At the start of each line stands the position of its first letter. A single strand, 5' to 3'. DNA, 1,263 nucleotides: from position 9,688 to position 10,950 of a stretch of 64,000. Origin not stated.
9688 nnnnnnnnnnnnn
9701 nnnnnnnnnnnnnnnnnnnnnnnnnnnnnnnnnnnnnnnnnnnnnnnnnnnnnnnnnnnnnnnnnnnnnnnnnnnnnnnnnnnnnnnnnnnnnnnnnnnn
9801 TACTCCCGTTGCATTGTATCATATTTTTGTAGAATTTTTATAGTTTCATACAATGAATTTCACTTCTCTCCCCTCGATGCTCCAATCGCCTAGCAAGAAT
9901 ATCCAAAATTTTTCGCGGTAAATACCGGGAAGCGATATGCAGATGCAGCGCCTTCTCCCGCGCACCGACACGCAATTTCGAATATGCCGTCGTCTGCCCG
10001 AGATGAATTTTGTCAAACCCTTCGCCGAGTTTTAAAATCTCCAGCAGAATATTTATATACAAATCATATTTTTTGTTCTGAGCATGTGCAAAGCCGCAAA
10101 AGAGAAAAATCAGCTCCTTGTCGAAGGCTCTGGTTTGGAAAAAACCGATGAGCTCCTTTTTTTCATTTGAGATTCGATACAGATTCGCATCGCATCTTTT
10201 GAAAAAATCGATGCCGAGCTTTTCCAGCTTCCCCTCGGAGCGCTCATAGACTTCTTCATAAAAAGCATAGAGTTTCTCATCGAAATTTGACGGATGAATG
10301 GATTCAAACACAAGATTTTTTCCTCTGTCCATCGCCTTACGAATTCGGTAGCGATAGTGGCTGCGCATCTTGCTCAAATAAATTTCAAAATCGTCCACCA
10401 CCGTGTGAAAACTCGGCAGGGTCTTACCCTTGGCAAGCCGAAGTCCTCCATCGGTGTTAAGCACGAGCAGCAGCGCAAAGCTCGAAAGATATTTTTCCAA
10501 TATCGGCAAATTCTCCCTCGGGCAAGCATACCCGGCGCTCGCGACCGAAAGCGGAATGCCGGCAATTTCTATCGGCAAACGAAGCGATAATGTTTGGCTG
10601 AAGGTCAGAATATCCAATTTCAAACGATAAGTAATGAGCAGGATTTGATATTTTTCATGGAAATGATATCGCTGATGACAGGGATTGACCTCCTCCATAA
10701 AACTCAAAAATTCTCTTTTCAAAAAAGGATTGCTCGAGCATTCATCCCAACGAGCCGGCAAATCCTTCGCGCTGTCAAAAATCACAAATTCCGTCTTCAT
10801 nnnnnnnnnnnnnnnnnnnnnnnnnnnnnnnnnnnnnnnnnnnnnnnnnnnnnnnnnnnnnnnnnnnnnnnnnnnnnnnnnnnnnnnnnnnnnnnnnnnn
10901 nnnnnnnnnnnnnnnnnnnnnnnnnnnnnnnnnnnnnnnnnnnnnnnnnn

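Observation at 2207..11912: Orphan operon with four cobalamin-type radical SAM paralogs, a SAM methyltransferase, a membrane phosphoesterase and two GNAT/FemAB-like acyltransferases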

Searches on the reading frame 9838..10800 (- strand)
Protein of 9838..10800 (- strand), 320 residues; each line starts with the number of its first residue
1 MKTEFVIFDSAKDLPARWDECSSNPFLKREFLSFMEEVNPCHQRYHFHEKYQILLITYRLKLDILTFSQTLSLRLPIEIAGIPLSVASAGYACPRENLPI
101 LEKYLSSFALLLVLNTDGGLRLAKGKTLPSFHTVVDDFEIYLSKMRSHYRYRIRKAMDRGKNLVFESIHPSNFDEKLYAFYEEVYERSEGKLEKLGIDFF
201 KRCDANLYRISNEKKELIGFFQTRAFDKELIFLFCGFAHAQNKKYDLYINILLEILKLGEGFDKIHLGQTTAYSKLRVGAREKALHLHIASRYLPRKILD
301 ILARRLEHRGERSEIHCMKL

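Call 4: search_protein_families(library=pfam, proteins=[window:9838-10800:-], max_evalue=0.01)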
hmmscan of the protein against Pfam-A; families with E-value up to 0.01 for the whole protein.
window:9838-10800:- (320 aa): 1 family
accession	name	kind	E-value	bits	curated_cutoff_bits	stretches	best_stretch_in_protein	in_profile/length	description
PF04339.18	FemAB_like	-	0.0027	17.4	27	0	136-206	170-245/369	Peptidogalycan biosysnthesis/recognition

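Call 5: search_protein_families(library=ncbifam, proteins=[window:9838-10800:-], max_evalue=0.01)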
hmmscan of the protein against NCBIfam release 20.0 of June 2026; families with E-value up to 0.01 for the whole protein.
window:9838-10800:- (320 aa): 0 families

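Call 21: search_solved_structures(query=window:9838-10800:-, max_evalue=1, show_alignments=1)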
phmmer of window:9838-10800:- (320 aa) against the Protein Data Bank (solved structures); distinct sequences matched with E-value up to 1: 2.
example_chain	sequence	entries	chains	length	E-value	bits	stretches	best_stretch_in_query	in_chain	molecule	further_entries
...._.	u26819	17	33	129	0.54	12.9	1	226-299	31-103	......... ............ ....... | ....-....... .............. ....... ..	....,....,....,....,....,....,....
3zoq_A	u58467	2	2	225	0.75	12.4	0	154-197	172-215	URACIL-DNA GLYCOSYLASE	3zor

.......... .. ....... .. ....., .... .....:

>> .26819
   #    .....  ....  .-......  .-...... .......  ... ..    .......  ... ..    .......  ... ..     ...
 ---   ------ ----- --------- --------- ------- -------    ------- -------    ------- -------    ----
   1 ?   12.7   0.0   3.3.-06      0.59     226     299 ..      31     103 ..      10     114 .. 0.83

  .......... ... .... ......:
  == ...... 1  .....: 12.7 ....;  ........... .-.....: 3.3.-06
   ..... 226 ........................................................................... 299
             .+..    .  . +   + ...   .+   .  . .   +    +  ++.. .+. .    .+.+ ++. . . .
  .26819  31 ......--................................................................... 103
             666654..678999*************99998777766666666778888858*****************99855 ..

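Call 32: find_homologous_proteins(query=window:9838-10800:-, max_evalue=0.001)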
Query window:9838-10800:- (320 aa): 104 proteins with E <= 0.001 among 2051 candidates.
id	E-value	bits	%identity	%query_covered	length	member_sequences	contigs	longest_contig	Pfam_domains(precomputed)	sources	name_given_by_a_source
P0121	2.1e-197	673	93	100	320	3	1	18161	-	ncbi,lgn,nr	ncbi:MAG: hypothetical protein Q4D65_08520 [Peptostreptococcaceae bacterium]|nr:hypothetical protein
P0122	1.1e-179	615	85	100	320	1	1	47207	-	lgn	-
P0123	2.1e-118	413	60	100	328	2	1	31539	-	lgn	-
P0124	3.6e-117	409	57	100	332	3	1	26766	-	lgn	-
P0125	2.8e-114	400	57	100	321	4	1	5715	-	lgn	-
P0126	7.6e-113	395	57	98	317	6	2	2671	-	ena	-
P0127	1.8e-111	391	54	99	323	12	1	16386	-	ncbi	-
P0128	1.9e-110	387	57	98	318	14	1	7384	-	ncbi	-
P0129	3.9e-110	386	58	98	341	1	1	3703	-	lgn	-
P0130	3.9e-109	383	54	98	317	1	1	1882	-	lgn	-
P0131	4.5e-105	370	54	98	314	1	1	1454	-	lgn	-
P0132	1.9e-98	348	50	95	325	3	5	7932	-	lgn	-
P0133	2.4e-88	315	43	94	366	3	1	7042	-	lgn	-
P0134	2.4e-87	311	48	95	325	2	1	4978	PF13480.14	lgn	-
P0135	4.7e-85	304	47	95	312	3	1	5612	PF04339.19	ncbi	-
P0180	4.7e-54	202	45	85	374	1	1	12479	PF13480.14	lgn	-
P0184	9.8e-53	198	43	88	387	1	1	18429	PF13480.14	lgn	-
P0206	8.1e-47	178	30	99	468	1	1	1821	-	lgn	-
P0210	7.0e-46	175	31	98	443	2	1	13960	-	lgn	-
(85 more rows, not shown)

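Call 42: predict_structure(alignment_id=A2)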
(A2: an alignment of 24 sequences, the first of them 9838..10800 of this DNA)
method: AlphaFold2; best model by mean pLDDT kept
length: 320 residues; sequences in the alignment: 24
mean_pLDDT: 92.0   pTM: 0.88
mean pLDDT of the five models: 92.0, 91.5, 91.4, 91.1, 90.7
residues with pLDDT >= 90: 264; 70-90: 36; 50-70: 18; < 50: 2
segments of 3 or more residues with pLDDT < 50: none
pLDDT, mean of each block of 10 residues (from residue 1): 82 96 95 92 94 95 60 76 91 97 96 95 94 96 96 97 97 97 87 87 97 97 96 96 96 98 95 94 95 95 87 79
secondary structure, 60 per line:
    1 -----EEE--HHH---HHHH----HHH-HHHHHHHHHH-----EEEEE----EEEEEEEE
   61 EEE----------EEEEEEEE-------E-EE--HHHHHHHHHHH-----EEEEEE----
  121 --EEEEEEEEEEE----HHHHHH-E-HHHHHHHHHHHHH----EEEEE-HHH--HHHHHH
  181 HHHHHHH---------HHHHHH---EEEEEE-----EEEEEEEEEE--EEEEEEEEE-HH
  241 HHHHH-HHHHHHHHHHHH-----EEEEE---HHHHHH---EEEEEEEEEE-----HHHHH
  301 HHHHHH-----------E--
elements in order: E6-8 H17-20 H29-38 E44-48 E53-63 E74-81 H95-105 E111-116 E123-133 H138-143 H147-159 E164-168 H175-187 H197-202 E206-211 E217-226 E229-237 H239-245 H247-258 E264-268 H272-277 E281-290 H296-306

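Call 44: fold_search(model_id=the predicted structure, library=pdb)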
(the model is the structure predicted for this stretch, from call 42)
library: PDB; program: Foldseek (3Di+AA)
matches with E <= 10: 602; with E <= 0.001: 158
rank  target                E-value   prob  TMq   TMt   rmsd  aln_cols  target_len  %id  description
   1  4v36_B                1.3e-08  1.00  0.53  0.54   7.0       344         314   12  The structure of L-PGS from Bacillus licheniformis (released 2015-08-19)
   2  9wqx                  1.7e-08  1.00  0.55  0.60   5.8       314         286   15  aminoacyl-tRNA-dependent peptide synthase, Sbb17, complexed with streptothrisamine (released 2026-04-01)
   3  4v35                  2.9e-08  1.00  0.51  0.51   5.7       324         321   11  The Structure of A-PGS from Pseudomonas aeruginosa (released 2015-08-19)
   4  4v34                  3.4e-08  1.00  0.53  0.53   6.6       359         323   10  The Structure of A-PGS from Pseudomonas aeruginosa (SeMet derivative) (released 2015-08-19)
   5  6lv0_A                4.3e-08  1.00  0.51  0.51   5.2       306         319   14  Crystal structure of the soluble domain of the multiple peptide resistance factor (MprF) from Rhizobium tropici (released 2021-02-03)
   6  9wqw                  5.4e-08  1.00  0.57  0.63   5.3       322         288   13  aminoacyl-tRNA-dependent peptide synthase, Sbb17 (released 2026-04-01)
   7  9goe_A                5.4e-08  1.00  0.52  0.23   5.2       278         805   12  Cryo-EM structure of the multiple peptide resistance factor (MprF) from Pseudomonas aeruginosa bound to a synthetic na (released 2025-03-12)
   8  7duw_A                6.1e-08  1.00  0.51  0.23   5.7       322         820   13  Cryo-EM structure of the multiple peptide resistance factor (MprF) loaded with two lysyl-phosphatidylglycerol molecule (released 2021-04-21)
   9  9j8s_A                8.7e-08  1.00  0.50  0.23   5.6       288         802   12  MprF from Pseudomonas aeruginosa in nanodisc, C2 symmetry (released 2025-09-03)
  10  5vrv_D                1.7e-07  1.00  0.51  0.51   4.9       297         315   12  2.05 Angstrom Resolution Crystal Structure of C-terminal Domain (DUF2156) of Putative Lysylphosphatidylglycerol Synthe (released 2017-05-24)
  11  9wqy                  2.0e-07  1.00  0.56  0.61   5.6       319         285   14  aminoacyl-tRNA-dependent peptide synthase, Sba18, complexed with streptothrisamine (released 2026-04-01)
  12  5vrv_A                2.0e-07  1.00  0.51  0.51   4.8       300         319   11  2.05 Angstrom Resolution Crystal Structure of C-terminal Domain (DUF2156) of Putative Lysylphosphatidylglycerol Synthe (released 2017-05-24)
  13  5vrv_F                2.2e-07  1.00  0.50  0.50   5.5       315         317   11  2.05 Angstrom Resolution Crystal Structure of C-terminal Domain (DUF2156) of Putative Lysylphosphatidylglycerol Synthe (released 2017-05-24)
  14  5vrv_B                2.9e-07  1.00  0.52  0.52   5.2       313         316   11  2.05 Angstrom Resolution Crystal Structure of C-terminal Domain (DUF2156) of Putative Lysylphosphatidylglycerol Synthe (released 2017-05-24)
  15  4ii9_A                2.9e-07  1.00  0.55  0.53   5.7       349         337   11  Crystal structure of Weissella viridescens FemXVv non-ribosomal amino acid transferase in complex with a peptidyl-RNA  (released 2013-07-03)
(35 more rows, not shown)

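Call 54: search_solved_structures(query=A2, max_evalue=10)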
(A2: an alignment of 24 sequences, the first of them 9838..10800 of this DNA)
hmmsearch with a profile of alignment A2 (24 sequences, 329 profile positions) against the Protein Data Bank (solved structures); distinct sequences matched with E-value up to 10: 0.

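Call 56: search_protein_families(library=pfam, alignment_id=A2, max_evalue=0.01)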
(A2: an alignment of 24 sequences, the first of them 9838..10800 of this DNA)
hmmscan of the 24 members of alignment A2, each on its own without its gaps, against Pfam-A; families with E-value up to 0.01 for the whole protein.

A. member 1, window:9838-10800:- (320 aa): 1 family
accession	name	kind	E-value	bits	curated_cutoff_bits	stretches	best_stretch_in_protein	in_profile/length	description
PF04339.18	FemAB_like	-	0.0027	17.4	27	0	136-206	170-245/369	Peptidogalycan biosysnthesis/recognition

B. families by the number of members that match (of 24 scanned): 6 families
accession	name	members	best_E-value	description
PF13480.13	Acetyltransf_6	18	1.2e-09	Acetyltransferase (GNAT) domain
PF04339.18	FemAB_like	4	0.00023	Peptidogalycan biosysnthesis/recognition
PF04055.27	Radical_SAM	1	0.0008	Radical SAM superfamily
PF07034.17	ORC3_N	1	0.0015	Origin recognition complex (ORC) subunit 3 N-terminus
PF00778.23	DIX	1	0.0049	DIX domain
PF16741.10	mRNA_decap_C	1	0.007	mRNA-decapping enzyme C-terminus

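Call 73: search_dna_similar(query=window:9838-10800:-, collection=plasmids, mode=protein, max_evalue=0.01, max_rows=15)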
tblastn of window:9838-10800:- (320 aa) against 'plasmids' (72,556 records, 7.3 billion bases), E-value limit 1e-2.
Records with a match: 2; places in all: 2; records where one place covers at least 80% of the query: 1.
Best place of each record, by identity: <60% 2.
By first word of the organism name: Acetoanaerobium 1; Nostoc 1.
By predicted mobility (MOB-suite, as given by PLSDB): non-mobilizable 1; conjugative 1.
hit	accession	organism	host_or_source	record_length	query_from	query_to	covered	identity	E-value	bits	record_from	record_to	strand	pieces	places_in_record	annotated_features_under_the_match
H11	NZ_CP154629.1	Acetoanaerobium noterae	cell culture,Sludge of a digestion ...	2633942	38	310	85%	36.6%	3e-34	139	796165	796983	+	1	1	none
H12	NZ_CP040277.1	Nostoc sp. C052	Blasia pusilla,pure culture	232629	114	299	58%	26.6%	2e-11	72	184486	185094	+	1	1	GNAT family N-acetyltransferase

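Call 74: get_annotated_region(hit=H12, flank=10000)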
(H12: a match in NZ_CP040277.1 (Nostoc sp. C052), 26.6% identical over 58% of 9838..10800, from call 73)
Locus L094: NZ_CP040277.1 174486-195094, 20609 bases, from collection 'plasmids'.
description: Nostoc sp. C052 plasmid pC052_E, complete sequence
organism: Nostoc sp. C052 (NCBI taxid 2576902)
taxonomy: Bacteria; Cyanobacteriota; Cyanophyceae; Nostocales; Nostocaceae; Nostoc; Nostoc sp. C052
host: -; source: Blasia pusilla,pure culture; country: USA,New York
typing (MOB-suite, as given by PLSDB): conjugative; relaxase MOBP; mating-pair formation MPF_T
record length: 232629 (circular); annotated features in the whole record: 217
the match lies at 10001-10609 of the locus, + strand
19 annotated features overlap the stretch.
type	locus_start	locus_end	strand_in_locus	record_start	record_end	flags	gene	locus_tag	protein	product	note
CDS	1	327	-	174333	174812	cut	-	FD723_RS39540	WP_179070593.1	hypothetical protein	-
CDS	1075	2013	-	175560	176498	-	-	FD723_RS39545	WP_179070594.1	hypothetical protein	-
CDS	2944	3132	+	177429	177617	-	-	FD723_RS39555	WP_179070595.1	hypothetical protein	-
CDS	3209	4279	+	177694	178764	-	-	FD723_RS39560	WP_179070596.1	SDR family oxidoreductase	-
CDS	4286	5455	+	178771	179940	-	-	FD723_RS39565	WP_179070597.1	nitric oxide synthase oxygenase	-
CDS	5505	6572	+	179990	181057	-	-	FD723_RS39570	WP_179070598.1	SDR family oxidoreductase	-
CDS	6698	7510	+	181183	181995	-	-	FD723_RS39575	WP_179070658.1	fatty acid desaturase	GO:0006629 - lipid metabolic process [Evidence IEA]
CDS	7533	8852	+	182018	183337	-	-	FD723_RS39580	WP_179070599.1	aminotransferase class III-fold pyridoxal phosphate-dependent enzyme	-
CDS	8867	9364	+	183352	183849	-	-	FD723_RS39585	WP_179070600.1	SRPBCC family protein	-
CDS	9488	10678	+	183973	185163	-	-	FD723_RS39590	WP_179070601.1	GNAT family N-acetyltransferase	-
CDS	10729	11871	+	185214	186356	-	-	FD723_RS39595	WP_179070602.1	acyl-CoA/acyl-ACP dehydrogenase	-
CDS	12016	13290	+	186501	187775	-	-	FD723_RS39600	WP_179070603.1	glycosyltransferase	-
CDS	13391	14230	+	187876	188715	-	-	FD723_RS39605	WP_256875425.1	formyltransferase family protein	GO:0009058 - biosynthetic process [Evidence IEA]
CDS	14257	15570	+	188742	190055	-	-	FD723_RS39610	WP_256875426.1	ABC exporter membrane fusion protein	-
CDS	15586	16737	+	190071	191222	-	devC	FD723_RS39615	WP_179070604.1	ABC transporter permease DevC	GO:0006810 - transport [Evidence IEA]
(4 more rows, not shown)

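Call 83: search_protein_families(library=pfam, proteins=[P0206, P0210, P0184, P0180], max_evalue=0.01)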
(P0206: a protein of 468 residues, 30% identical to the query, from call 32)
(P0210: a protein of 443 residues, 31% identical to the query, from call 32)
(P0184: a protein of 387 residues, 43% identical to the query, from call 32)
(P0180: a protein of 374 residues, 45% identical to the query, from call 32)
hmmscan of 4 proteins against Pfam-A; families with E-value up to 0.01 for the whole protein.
P0206 (468 aa): 1 family
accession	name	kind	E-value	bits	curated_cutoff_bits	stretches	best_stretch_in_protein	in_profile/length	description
PF13480.13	Acetyltransf_6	-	0.00036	21.1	22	1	368-417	90-138/143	Acetyltransferase (GNAT) domain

P0210 (443 aa): 1 family
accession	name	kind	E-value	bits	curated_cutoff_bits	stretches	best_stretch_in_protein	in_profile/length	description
PF13480.13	Acetyltransf_6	-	0.0069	17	22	0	341-389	92-139/143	Acetyltransferase (GNAT) domain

P0184 (387 aa): 1 family
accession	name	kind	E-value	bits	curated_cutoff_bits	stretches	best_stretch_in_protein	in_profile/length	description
PF13480.13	Acetyltransf_6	-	1.1e-07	32.6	22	1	213-339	2-140/143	Acetyltransferase (GNAT) domain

P0180 (374 aa): 1 family
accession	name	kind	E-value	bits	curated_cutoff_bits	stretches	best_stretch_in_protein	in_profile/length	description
PF13480.13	Acetyltransf_6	-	1.2e-07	32.4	22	1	200-326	2-140/143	Acetyltransferase (GNAT) domain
